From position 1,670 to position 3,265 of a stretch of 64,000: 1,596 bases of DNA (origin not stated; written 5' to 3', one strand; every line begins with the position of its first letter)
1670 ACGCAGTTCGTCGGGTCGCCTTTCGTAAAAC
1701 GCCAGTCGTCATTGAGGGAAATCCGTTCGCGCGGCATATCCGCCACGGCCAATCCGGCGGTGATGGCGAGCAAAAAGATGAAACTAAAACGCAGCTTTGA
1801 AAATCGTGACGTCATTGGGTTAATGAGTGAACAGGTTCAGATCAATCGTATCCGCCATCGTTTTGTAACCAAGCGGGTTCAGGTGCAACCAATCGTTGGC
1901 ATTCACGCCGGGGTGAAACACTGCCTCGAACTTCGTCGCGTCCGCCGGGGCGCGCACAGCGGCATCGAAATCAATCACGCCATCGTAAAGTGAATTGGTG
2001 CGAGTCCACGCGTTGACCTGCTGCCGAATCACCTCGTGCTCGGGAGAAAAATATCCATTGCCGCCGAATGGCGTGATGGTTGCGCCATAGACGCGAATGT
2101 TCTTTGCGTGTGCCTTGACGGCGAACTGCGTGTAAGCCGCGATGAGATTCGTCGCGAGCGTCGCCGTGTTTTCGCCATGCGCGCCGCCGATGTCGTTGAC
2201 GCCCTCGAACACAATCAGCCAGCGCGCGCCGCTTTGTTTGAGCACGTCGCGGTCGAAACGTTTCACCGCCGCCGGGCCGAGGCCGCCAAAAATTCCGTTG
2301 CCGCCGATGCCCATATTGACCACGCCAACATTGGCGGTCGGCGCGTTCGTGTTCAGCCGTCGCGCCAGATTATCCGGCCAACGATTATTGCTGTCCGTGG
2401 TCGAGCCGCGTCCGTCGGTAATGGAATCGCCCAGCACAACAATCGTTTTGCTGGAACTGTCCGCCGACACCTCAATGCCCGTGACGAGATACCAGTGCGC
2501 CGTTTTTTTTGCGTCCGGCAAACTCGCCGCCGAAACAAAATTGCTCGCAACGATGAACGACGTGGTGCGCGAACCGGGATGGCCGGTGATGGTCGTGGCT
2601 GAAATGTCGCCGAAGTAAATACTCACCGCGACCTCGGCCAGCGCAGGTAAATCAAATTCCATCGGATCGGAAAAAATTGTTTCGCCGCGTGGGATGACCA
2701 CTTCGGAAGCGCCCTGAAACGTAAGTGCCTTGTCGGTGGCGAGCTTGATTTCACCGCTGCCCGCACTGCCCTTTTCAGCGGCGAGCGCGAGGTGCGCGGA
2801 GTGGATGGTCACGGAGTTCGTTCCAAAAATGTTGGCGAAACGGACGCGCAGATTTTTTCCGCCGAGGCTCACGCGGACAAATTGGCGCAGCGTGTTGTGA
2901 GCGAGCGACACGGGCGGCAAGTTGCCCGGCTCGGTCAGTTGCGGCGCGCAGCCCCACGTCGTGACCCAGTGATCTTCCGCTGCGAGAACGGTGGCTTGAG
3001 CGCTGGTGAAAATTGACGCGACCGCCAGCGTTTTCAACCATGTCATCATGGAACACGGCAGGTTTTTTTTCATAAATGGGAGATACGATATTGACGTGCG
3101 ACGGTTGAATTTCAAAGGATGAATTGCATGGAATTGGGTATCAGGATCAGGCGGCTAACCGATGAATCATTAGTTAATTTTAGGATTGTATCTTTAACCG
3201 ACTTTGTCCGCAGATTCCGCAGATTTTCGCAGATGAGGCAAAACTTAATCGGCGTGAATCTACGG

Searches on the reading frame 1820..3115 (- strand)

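Call 57: search_protein_families(library=pfam, proteins=[window:1820-3115:-], max_evalue=0.001)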
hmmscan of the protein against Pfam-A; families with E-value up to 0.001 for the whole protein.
window:1820-3115:- (431 aa): 2 families
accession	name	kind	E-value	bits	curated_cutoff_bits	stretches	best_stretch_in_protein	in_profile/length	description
PF13472.12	Lipase_GDSL_2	-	4e-24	86.5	32.9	1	227-418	1-177/178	GDSL-like Lipase/Acylhydrolase family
PF00657.28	Lipase_GDSL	-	1.2e-20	75.1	23.6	1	225-423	1-207/208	GDSL-like Lipase/Acylhydrolase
